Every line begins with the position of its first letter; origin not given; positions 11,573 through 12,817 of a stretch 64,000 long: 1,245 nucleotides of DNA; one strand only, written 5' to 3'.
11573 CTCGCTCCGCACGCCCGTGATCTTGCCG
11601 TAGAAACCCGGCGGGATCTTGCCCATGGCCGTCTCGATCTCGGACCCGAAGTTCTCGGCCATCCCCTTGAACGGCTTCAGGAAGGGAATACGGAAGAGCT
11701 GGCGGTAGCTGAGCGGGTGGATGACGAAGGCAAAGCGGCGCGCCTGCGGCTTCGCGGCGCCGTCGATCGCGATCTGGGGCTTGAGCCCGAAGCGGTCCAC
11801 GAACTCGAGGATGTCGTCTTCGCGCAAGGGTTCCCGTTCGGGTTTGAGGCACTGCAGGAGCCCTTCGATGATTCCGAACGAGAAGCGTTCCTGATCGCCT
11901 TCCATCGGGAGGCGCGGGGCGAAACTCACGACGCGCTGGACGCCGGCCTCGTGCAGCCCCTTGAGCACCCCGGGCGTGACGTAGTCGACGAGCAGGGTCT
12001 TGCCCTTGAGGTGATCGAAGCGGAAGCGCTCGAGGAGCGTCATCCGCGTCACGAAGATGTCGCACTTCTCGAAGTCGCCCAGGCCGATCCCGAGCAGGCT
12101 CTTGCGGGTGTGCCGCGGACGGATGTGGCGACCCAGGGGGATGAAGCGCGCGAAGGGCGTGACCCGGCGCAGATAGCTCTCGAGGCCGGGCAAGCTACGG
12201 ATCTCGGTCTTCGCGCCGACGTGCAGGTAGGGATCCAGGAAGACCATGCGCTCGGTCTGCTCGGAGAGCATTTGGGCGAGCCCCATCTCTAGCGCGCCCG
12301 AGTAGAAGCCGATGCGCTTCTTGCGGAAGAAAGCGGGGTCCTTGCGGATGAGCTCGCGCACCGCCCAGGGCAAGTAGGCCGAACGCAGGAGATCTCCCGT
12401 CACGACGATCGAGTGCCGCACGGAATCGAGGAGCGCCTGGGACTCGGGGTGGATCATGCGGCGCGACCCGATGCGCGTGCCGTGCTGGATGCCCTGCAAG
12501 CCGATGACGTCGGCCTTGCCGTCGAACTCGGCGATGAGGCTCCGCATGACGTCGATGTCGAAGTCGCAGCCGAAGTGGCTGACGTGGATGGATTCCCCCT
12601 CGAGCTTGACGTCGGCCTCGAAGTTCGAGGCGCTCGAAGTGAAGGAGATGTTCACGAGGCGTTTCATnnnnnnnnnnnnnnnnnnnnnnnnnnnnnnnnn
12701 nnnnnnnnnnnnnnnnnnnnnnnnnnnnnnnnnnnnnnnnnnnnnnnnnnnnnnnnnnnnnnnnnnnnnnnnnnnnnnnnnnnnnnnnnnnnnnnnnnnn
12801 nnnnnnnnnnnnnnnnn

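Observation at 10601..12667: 688-aa fusion of an unrecognised ~340-aa domain with an acyl-ACP-reductase-like domain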

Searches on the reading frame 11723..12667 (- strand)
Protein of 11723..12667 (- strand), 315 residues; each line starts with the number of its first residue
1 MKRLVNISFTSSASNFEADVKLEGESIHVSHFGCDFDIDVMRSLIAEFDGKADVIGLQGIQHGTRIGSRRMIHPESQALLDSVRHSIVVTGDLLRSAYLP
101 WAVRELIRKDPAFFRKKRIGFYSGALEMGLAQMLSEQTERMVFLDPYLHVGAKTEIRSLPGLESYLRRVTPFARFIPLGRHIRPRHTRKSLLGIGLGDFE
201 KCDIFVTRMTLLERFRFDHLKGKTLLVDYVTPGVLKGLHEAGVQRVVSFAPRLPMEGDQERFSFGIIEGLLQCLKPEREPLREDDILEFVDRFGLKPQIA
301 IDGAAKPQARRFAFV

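Call 8: search_protein_families(library=pfam, proteins=[window:11723-12667:-], max_evalue=10)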
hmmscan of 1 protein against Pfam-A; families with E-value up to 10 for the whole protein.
window:11723-12667:- (315 aa): 0 families

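Call 11: search_solved_structures(query=A1, max_evalue=10)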
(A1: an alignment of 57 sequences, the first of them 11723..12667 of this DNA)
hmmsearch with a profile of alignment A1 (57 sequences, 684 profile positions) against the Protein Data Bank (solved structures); distinct sequences matched with E-value up to 10: 67 (the best 60 are shown).
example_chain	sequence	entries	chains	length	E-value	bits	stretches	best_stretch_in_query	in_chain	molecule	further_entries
4ppm_A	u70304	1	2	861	6.4e-38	133.8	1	310-649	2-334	Aminotransferase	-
6jzq_A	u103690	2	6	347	6.7e-14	54.4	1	363-651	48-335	Long-chain acyl-[acyl-carrier-protein] reductase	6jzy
6jzu_A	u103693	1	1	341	6.9e-14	54.4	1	363-650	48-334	Long-chain acyl-[acyl-carrier-protein] reductase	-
6jzz_A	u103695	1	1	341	4.5e-12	48.4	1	363-650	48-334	Long-chain acyl-[acyl-carrier-protein] reductase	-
7e3x_A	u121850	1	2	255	4.5e-07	31.9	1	471-525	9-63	Oxidoreductase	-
7e28_A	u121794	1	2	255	4.5e-07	31.8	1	471-525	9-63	Oxidoreductase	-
9jdq_A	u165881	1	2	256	4.9e-07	31.7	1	472-525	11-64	Oxidoreductase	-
7e24_A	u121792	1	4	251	6.7e-07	31.3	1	472-525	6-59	Oxidoreductase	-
9d7j_A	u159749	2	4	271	6.7e-06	28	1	460-525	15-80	Oxidoreductase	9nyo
9e4x_A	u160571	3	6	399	1.4e-05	26.9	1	526-599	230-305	Amino acid adenylation domain protein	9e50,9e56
9e4s_A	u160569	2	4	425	1.6e-05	26.7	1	526-599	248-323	Amino acid adenylation domain protein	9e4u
3rku_A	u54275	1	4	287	0.001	20.8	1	465-526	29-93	Oxidoreductase YMR226C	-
9sd3_A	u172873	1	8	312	0.0014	20.3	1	471-543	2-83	Malate dehydrogenase (NADP(+))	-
1xhl_A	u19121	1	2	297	0.0023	19.6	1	459-559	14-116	Short-chain dehydrogenase/reductase family member (5L265), putative Tropinone Reductase-II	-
3nyw_A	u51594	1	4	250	0.0031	19.2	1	467-521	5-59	Putative oxidoreductase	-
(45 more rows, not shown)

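Call 17: predict_structure(alignment_id=A1)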
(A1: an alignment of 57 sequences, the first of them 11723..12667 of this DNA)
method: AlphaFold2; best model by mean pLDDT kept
length: 315 residues; sequences in the alignment: 57
mean_pLDDT: 89.3   pTM: 0.86
mean pLDDT of the five models: 89.3, 89.1, 89.0, 88.0, 87.8
residues with pLDDT >= 90: 208; 70-90: 87; 50-70: 19; < 50: 1
segments of 3 or more residues with pLDDT < 50: none
pLDDT, mean of each block of 10 residues (from residue 1): 94 90 95 92 97 95 83 92 97 92 91 94 93 93 93 94 93 81 66 89 94 90 94 90 93 85 94 93 93 83 57 69
secondary structure, 60 per line:
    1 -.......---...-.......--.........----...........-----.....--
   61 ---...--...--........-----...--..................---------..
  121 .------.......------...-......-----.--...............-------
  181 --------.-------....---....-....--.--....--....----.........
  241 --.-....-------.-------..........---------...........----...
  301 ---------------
elements in order: E2-8 E16-22 E25-33 H38-48 E54-58 E64-66 E69-71 H74-81 E87-89 H92-109 E119-121 H128-134 E141-143 H145-150 H159-173 H197-200 E204-207 H209-212 E224-227 H232-240 E245-248 H264-273 H283-293 E298-300

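Call 35: fold_search(model_id=the predicted structure, library=pdb)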
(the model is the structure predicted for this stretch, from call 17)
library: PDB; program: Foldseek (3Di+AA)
matches with E <= 10: 1769; with E <= 0.001: 30
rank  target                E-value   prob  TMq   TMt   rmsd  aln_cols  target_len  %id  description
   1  9e4u_A                5.0e-07  1.00  0.53  0.42   7.9       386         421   10  TAD from Carmabin Biosynthetic Pathway in complex with NADH - Crystal Form 1 (released 2025-02-26)
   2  9e56_A                7.7e-07  1.00  0.53  0.45   7.9       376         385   10  TAD from Carmabin Biosynthetic Pathway with Disulfide between Cys2238 and Dephosphocoenzyme A - Crystal Form 2 (released 2025-02-26)
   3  6jzq_A                1.2e-05  1.00  0.49  0.46   8.1       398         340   10  The crystal structure of acyl-acyl carrier protein (acyl-ACP) reductase (AAR) (released 2020-04-01)
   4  1vl6_A                1.3e-05  1.00  0.33  0.29  10.4       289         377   11  Crystal structure of NAD-dependent malic enzyme (TM0542) from Thermotoga maritima at 2.61 A resolution (released 2004-08-17)
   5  6jzy_A                6.1e-05  1.00  0.50  0.47   7.7       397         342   11  Crystal structure of AAR with NADPH and stearyl in complex with ADO binding a long chain carbohydrate (released 2020-04-01)
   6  6jzq_C                7.4e-05  1.00  0.49  0.45   9.5       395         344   10  The crystal structure of acyl-acyl carrier protein (acyl-ACP) reductase (AAR) (released 2020-04-01)
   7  5cee                  7.4e-05  1.00  0.33  0.29   9.7       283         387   11  Malic enzyme from Candidatus Phytoplasma AYWB in complex with NAD and Mg2+ (released 2016-10-05)
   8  6jzu_A                1.3e-04  1.00  0.49  0.46   8.0       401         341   10  The crystal structure of acyl-acyl carrier protein (acyl-ACP) reductase (AAR) in complex with aldehyde deformylating o (released 2020-04-01)
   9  6jzq_D                1.4e-04  1.00  0.48  0.46   8.4       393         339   11  The crystal structure of acyl-acyl carrier protein (acyl-ACP) reductase (AAR) (released 2020-04-01)
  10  8owm_A                1.7e-04  1.00  0.46  0.37   8.2       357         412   10  Crystal structure of glutamate dehydrogenase 2 from Arabidopsis thaliana binding Ca, NAD and 2,2-dihydroxyglutarate (released 2023-08-09)
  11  2hae_A                1.7e-04  1.00  0.38  0.33  10.9       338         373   12  Crystal structure of a putative malic enzyme (malate oxidoreductase) (released 2006-07-04)
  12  2a9f_B                1.7e-04  0.99  0.28  0.24  11.3       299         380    9  Crystal structure of a putative malic enzyme ((S)-malate:NAD+ oxidoreductase (decarboxylating)) (released 2005-08-02)
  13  3aoe_A                2.1e-04  0.99  0.39  0.31   9.4       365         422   13  Crystal structure of hetero-hexameric glutamate dehydrogenase from Thermus thermophilus (Leu bound form) (released 2011-09-07)
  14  3lxm_B                2.1e-04  0.99  0.27  0.29  10.8       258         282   12  2.00 Angstrom resolution crystal structure of a catalytic subunit of an aspartate carbamoyltransferase (pyrB) from Yer (released 2010-03-16)
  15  3nv9_A                2.8e-04  1.00  0.36  0.26   9.8       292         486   13  Crystal structure of Entamoeba histolytica Malic Enzyme (released 2011-07-20)
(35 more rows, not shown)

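Call 60: search_protein_representatives(protein=window:11753-12667:-)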
Query: 305 residues. Proteins with E-value up to 0.001 (for the whole library): 312; up to 1e-10: 119; up to 1e-30: 11. The best 150 are listed.
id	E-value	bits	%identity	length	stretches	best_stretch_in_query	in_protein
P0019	3.4e-52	194.2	37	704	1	1-299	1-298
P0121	5.0e-47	177.3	31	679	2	1-299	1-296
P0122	8.5e-44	166.7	31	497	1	1-299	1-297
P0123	1.9e-41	159.0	29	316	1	1-299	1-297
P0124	1.8e-40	155.7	32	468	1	2-298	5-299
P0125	9.0e-39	150.2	28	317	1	1-299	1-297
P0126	5.9e-36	140.9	31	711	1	1-301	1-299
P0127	1.3e-33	133.3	29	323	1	1-299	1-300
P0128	4.0e-33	131.6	30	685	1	2-300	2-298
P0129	3.8e-31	125.1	29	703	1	1-299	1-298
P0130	9.8e-31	123.8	29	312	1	18-299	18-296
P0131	7.0e-30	121.0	29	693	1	1-299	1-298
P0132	2.4e-29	119.2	28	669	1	2-300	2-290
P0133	3.5e-28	115.4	27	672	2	1-299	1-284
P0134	5.2e-28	114.8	29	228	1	1-224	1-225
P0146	5.7e-23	98.3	30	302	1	1-299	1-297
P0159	1.2e-18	84.1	26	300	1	1-300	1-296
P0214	1.4e-12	64.1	24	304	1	1-299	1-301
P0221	4.1e-12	62.6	25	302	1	2-299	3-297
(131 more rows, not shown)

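Call 61: find_encoding_contigs(protein=P0123, flank=6000, max_places=2)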
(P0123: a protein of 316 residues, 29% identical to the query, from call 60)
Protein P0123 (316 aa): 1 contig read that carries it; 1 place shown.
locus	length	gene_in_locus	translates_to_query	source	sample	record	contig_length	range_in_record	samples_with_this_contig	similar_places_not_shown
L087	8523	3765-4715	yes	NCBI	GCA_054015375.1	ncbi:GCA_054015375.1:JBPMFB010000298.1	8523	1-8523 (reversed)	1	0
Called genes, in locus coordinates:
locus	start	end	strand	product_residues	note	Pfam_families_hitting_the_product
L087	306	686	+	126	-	-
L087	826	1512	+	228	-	-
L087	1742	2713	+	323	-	PF00781:DAGK_cat, PF19279:YegS_C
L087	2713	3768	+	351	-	PF01073:3Beta_HSD, PF01370:Epimerase, PF02719:Polysacc_synt_2, PF04321:RmlD_sub_bind (faint), PF07993:NAD_binding_4, PF16363:GDP_Man_Dehyd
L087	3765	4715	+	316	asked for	-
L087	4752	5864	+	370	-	PF01488:Shikimate_DH (faint)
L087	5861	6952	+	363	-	PF11899:DUF3419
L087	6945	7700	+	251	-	PF00551:Formyl_trans_N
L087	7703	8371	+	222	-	PF00561:Abhydrolase_1 (faint)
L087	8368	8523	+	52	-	?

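Call 63: search_protein_families(library=pfam, proteins=[P0146, P0159, P0214, P0221], max_evalue=1)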
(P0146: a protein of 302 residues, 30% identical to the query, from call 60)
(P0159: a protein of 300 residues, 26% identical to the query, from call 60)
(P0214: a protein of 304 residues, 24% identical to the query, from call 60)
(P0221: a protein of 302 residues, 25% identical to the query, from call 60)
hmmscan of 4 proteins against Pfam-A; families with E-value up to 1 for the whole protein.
P0146 (302 aa): 0 families

P0159 (300 aa): 0 families

P0214 (304 aa): 0 families

P0221 (302 aa): 0 families

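Call 64: find_encoding_contigs(protein=P0159, flank=6000, max_places=3)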
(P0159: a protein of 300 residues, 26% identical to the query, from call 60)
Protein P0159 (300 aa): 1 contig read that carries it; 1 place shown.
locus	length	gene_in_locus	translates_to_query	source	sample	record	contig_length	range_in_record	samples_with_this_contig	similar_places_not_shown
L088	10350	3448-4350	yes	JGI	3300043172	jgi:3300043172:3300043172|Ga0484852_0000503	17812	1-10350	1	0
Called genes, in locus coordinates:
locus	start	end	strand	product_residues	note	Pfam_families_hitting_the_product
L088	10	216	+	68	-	PF00892:EamA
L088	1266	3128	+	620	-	PF23226:Exo_endo_phos_PGAP2IP, PF03372:Exo_endo_phos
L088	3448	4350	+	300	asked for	-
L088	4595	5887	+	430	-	PF04412:AcnX, PF28403:AcnX_2nd, PF28406:AcnX_3rd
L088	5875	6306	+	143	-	PF01989:AcnX_swivel_put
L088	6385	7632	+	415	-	PF02441:Flavoprotein, PF04127:DFP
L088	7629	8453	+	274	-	PF01904:DUF72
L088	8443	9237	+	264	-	PF08713:DNA_alkylation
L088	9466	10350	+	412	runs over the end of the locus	PF11258:DUF3048, PF17479:DUF3048_C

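Call 65: find_encoding_contigs(protein=P0221, flank=6000, max_places=3)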
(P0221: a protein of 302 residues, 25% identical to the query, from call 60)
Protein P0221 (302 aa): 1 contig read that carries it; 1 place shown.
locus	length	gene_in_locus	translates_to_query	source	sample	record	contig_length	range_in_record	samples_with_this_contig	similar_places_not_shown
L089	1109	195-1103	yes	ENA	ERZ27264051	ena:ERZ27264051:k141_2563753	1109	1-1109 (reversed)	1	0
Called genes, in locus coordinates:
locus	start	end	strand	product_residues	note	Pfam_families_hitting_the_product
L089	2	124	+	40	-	?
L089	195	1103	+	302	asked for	-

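Call 66: find_encoding_contigs(protein=P0146, flank=6000, max_places=3)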
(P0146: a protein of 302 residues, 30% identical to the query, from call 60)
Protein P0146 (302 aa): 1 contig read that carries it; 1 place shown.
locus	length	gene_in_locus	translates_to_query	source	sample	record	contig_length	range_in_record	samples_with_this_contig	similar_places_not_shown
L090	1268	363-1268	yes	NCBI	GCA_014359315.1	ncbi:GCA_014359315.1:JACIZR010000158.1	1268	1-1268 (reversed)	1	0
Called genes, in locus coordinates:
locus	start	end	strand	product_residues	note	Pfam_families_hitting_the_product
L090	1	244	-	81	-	?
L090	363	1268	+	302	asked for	?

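Call 67: search_protein_families(library=ncbifam, proteins=[P0146, P0159, P0214, P0221, window:11753-12667:-], max_evalue=1)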
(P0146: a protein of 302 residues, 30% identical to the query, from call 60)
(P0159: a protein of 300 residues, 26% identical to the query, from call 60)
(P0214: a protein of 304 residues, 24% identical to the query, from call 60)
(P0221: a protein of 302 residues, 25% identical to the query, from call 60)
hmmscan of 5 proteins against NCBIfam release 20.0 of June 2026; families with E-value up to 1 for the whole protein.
P0146 (302 aa): 1 family
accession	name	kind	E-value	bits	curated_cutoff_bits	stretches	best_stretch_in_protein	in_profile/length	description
NF008000.0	PRK10725.1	equivalog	0.14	12.2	215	1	102-137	26-61/188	fructose-1-phosphate/6-phosphogluconate phosphatase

P0159 (300 aa): 0 families

P0214 (304 aa): 0 families

P0221 (302 aa): 0 families

window:11753-12667:- (305 aa): 0 families

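Call 68: find_homologous_proteins(query=P0159, max_evalue=0.001)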
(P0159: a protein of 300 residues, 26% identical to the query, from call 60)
Query P0159 (300 aa): 3929 proteins with E <= 0.001 among 8000 candidates; the best 120 are listed.
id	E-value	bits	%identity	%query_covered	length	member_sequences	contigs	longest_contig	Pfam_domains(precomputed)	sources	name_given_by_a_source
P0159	6.9e-195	664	100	100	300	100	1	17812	-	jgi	jgi:hypothetical protein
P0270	3.2e-180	616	92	100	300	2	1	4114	-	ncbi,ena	-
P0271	3.2e-178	609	89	100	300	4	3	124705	-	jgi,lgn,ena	-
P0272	5.3e-178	609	91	100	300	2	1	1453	-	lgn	-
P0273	3.6e-170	583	85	100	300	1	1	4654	-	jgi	jgi:hypothetical protein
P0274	2.7e-168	577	85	100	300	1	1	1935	-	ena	-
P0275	1.0e-161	555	83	100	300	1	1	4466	-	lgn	-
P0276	1.2e-145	503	76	100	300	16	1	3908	-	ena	-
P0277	4.5e-143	494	74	100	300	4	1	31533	-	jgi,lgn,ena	jgi:hypothetical protein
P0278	1.8e-140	486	74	100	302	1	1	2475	-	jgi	jgi:hypothetical protein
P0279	1.1e-139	483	73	100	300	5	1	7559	-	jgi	-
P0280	1.8e-137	476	72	100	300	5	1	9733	-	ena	-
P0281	3.7e-137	475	71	100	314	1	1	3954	-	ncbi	-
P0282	3.3e-136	472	70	98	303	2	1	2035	-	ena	-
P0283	3.1e-134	465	69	100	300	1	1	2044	-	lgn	-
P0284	3.9e-134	465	69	100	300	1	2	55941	-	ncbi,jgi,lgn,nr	ncbi:MAG TPA: quinate 5-dehydrogenase [Anaerolineae bacterium]|nr:quinate 5-dehydrogenase [Anaerolin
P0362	1.2e-120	420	64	100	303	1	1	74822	-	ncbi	ncbi:MAG: quinate 5-dehydrogenase [Chloroflexota bacterium]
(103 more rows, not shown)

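Call 69: find_encoding_contigs(protein=P0284, flank=6000, max_places=2)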
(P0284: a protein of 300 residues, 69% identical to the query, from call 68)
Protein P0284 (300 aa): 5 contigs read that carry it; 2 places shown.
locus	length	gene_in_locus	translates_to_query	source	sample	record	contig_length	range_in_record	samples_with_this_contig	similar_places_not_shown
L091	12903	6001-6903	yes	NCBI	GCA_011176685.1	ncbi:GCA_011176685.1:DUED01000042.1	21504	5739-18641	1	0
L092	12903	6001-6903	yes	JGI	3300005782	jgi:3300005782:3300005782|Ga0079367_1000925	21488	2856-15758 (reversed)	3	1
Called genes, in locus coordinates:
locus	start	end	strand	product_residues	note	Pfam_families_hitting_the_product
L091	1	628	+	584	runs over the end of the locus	PF00664:ABC_membrane, PF00005:ABC_tran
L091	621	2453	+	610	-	PF00664:ABC_membrane, PF13401:AAA_22 (faint), PF00005:ABC_tran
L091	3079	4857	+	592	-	PF00939:Na_sulph_symp (weak), PF03600:CitMHS, PF02080:TrkA_C, PF00939:Na_sulph_symp (weak)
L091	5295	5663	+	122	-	PF01842:ACT, PF13291:ACT_4 (weak), PF19571:ACT_8 (weak), PF22468:ACT_9 (faint), PF22629:ACT_AHAS_ss (faint), PF01842:ACT (weak)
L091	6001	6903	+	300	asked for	-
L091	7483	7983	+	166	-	PF06966:DUF1295, PF01222:ERG4_ERG24 (weak), PF04191:PEMT (weak), PF04140:ICMT (weak)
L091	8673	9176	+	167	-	-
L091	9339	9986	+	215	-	-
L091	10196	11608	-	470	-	PF03118:RNA_pol_A_CTD, PF05066:HARE-HTH (faint), PF04545:Sigma70_r4 (weak)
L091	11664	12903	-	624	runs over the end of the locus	-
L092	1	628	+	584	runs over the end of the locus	PF00664:ABC_membrane, PF00005:ABC_tran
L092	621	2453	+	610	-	PF00664:ABC_membrane, PF13401:AAA_22 (faint), PF00005:ABC_tran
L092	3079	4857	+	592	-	PF03600:CitMHS, PF00939:Na_sulph_symp (weak), PF02080:TrkA_C, PF00939:Na_sulph_symp (weak)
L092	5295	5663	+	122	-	PF01842:ACT, PF13291:ACT_4 (weak), PF19571:ACT_8 (weak), PF22468:ACT_9 (faint), PF22629:ACT_AHAS_ss (faint), PF01842:ACT (weak)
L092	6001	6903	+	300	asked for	-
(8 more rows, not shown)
